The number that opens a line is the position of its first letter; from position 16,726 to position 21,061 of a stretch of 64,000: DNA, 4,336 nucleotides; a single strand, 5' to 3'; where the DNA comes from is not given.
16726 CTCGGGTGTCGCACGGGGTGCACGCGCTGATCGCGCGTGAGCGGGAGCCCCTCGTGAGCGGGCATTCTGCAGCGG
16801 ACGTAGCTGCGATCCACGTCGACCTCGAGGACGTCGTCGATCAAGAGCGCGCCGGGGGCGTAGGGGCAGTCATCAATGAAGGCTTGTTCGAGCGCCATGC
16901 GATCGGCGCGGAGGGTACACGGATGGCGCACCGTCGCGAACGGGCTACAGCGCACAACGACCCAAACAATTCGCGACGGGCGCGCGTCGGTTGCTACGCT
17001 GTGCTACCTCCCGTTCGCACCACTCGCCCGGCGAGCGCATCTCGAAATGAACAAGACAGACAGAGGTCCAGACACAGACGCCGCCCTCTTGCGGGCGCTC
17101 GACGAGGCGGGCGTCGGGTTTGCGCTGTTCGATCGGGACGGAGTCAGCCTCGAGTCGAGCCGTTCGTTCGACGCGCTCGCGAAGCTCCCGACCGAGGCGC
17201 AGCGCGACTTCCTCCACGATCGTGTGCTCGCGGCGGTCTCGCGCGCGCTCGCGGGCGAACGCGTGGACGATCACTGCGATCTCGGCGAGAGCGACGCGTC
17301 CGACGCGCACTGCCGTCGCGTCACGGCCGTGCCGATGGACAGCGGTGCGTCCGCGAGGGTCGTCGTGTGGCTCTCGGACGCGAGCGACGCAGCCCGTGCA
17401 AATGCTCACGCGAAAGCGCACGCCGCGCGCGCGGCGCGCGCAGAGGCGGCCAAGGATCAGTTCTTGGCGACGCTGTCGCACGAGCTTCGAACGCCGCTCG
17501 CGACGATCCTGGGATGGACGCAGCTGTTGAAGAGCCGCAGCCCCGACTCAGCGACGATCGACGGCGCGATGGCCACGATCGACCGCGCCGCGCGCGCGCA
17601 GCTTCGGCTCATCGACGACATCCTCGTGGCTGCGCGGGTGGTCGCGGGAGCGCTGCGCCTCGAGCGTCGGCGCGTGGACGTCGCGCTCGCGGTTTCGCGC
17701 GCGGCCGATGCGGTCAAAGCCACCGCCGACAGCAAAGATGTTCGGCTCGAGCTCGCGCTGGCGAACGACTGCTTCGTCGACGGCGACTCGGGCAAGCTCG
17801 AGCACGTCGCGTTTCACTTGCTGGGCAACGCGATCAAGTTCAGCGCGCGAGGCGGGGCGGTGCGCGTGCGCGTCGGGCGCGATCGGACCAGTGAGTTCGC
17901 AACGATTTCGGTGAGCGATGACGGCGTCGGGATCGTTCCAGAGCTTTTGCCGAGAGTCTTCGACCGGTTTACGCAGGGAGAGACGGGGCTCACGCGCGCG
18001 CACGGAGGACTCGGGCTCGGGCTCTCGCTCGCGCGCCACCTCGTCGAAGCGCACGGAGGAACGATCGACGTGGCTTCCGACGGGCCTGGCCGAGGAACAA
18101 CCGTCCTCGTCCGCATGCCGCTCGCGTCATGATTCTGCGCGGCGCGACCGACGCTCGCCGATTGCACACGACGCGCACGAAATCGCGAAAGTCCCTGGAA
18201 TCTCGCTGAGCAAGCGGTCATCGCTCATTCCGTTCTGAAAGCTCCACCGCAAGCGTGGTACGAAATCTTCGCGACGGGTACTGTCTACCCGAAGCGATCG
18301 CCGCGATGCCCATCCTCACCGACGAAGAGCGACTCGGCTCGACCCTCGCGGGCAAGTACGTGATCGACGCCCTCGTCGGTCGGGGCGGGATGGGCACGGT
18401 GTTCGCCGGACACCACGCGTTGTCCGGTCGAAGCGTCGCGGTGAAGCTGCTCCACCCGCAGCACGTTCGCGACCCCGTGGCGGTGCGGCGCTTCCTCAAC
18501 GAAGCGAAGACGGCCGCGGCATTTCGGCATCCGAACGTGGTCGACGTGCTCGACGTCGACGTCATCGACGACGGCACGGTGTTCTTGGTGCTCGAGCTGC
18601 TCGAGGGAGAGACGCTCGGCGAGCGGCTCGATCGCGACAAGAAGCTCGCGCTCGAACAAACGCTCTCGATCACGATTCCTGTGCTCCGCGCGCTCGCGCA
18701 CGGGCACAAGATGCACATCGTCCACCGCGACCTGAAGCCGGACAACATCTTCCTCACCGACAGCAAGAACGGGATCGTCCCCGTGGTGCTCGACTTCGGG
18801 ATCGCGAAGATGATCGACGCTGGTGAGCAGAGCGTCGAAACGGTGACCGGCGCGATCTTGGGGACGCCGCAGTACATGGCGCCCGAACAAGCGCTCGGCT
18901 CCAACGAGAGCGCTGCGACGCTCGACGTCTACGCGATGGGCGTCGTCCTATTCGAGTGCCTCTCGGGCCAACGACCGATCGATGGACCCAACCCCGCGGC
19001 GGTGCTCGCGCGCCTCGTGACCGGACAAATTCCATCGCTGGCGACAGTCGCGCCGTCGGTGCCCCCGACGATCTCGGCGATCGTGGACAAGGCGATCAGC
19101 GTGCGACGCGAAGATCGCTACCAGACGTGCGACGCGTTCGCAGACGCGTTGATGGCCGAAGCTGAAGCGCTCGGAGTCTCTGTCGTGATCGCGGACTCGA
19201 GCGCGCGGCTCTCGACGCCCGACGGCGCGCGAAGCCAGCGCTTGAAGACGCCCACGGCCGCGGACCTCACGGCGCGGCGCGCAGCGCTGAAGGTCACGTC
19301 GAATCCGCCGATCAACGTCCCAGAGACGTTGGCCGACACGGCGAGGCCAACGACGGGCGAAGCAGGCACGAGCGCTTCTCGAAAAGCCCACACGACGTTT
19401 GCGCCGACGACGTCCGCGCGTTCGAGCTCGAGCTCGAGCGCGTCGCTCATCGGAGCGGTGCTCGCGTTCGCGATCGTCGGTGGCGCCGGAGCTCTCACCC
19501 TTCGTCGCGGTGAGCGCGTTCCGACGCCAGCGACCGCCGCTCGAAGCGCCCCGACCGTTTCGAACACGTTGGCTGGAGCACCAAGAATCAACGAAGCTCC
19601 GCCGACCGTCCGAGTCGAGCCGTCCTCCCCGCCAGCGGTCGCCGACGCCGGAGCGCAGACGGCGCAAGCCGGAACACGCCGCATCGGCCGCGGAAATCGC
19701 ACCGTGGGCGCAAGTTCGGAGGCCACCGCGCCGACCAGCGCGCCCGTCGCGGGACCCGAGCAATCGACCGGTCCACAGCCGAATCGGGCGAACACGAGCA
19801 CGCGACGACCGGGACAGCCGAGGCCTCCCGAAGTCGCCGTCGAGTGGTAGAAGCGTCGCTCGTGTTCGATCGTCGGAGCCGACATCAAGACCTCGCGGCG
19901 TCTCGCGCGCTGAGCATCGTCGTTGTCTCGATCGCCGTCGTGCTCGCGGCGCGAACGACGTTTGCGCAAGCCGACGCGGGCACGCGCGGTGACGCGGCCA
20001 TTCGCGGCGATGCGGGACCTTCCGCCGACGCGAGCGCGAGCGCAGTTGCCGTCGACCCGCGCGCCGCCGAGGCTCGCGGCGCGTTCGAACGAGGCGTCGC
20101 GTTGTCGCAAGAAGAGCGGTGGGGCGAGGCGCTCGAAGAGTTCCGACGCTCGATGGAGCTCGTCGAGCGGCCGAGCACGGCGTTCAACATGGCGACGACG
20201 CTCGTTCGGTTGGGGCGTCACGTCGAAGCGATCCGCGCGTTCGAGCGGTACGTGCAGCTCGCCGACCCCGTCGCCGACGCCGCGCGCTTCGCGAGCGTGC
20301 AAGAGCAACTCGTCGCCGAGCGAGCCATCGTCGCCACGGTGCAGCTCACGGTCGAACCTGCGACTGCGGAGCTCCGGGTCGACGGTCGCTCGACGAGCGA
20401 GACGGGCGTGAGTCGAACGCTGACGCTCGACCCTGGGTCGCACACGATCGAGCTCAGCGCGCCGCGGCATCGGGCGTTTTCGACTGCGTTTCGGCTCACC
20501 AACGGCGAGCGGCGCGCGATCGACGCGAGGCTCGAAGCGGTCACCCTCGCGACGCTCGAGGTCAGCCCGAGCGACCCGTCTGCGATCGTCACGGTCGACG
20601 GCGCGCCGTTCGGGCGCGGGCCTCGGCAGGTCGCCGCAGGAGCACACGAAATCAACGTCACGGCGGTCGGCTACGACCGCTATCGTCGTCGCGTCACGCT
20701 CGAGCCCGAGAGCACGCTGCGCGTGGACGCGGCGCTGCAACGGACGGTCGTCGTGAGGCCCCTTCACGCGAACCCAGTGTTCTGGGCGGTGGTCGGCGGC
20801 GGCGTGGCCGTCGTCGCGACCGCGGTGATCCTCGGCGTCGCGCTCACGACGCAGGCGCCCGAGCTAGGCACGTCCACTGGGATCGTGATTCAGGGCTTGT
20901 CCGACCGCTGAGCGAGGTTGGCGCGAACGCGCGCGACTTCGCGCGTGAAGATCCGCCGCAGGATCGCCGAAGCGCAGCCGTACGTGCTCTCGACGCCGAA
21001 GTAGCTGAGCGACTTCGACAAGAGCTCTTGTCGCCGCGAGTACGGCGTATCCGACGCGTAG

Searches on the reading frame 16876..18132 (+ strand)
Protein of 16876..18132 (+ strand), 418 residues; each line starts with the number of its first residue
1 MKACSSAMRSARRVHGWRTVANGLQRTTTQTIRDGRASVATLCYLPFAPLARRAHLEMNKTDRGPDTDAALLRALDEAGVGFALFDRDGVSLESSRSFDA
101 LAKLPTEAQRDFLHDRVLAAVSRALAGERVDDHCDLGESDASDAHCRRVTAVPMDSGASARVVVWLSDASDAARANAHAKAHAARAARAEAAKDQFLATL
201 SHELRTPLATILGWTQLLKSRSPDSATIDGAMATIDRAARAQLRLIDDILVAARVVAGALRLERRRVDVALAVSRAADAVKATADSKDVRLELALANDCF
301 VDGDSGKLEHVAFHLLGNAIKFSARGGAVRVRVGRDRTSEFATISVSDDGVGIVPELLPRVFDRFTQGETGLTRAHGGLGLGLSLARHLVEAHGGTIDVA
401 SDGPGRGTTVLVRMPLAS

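Call 63: search_protein_families(library=pfam, proteins=[window:16876-18132:+], max_evalue=0.00001)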
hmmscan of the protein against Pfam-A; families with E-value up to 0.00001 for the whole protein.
window:16876-18132:+ (418 aa): 2 families
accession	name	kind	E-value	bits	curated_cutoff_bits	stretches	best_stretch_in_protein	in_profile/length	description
PF02518.31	HATPase_c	-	2.8e-27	95.8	26.4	1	303-417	1-110/111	Histidine kinase-, DNA gyrase B-, and HSP90-like ATPase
PF00512.31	HisKA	-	2.4e-14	53.6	26.9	1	192-255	1-63/66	His Kinase A (phospho-acceptor) domain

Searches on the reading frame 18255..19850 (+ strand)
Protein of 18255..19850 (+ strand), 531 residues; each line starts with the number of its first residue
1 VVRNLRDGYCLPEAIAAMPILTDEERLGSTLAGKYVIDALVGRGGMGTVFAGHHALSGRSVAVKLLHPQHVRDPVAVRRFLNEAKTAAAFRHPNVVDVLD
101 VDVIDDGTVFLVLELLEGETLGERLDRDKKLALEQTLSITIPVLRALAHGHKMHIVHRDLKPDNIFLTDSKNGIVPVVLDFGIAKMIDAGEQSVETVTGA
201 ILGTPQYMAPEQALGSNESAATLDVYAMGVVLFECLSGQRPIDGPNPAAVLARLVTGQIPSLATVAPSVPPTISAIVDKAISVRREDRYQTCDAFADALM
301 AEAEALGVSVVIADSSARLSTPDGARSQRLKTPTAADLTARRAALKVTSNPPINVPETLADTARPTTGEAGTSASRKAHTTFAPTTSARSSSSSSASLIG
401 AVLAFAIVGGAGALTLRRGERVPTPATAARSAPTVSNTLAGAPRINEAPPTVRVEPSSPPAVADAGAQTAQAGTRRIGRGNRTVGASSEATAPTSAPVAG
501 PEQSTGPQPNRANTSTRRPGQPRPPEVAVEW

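Call 63: search_protein_families(library=pfam, proteins=[window:18255-19850:+], max_evalue=0.00001)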
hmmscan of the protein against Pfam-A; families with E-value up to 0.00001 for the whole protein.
window:18255-19850:+ (531 aa): 3 families
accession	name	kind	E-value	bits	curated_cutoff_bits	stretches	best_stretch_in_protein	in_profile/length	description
PF00069.31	Pkinase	-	1.1e-42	146.7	31.7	1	36-295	2-258/263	Protein kinase domain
PF07714.23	PK_Tyr_Ser-Thr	-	1.7e-29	103.3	23.1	1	38-289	4-249/258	Protein tyrosine and serine/threonine kinase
PF01636.29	APH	-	8e-06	26.2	23.2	0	151-189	166-202/239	Phosphotransferase enzyme family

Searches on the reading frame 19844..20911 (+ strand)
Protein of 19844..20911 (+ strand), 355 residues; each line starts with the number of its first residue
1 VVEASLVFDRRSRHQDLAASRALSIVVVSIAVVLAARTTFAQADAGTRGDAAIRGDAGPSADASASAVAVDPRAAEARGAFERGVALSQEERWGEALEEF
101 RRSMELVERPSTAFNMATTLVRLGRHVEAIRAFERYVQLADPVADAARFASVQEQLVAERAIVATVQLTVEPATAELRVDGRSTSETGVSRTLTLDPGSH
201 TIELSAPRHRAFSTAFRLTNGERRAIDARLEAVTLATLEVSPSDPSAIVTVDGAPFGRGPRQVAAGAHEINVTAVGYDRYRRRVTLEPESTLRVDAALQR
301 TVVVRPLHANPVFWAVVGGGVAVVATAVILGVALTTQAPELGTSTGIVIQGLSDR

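Call 63: search_protein_families(library=pfam, proteins=[window:19844-20911:+], max_evalue=0.00001)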
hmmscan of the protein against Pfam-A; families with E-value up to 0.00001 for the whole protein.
window:19844-20911:+ (355 aa): 3 families
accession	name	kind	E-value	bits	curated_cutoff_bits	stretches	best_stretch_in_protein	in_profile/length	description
PF08308.17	PEGA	-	4.3e-15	55.8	20.8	1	237-301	3-70/71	PEGA domain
PF07719.23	TPR_2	-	2.7e-07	30.6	27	0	77-106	1-30/34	Tetratricopeptide repeat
PF13620.12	CarboxypepD_reg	-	2.5e-06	28.2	32.3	0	261-299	43-82/82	Carboxypeptidase regulatory-like domain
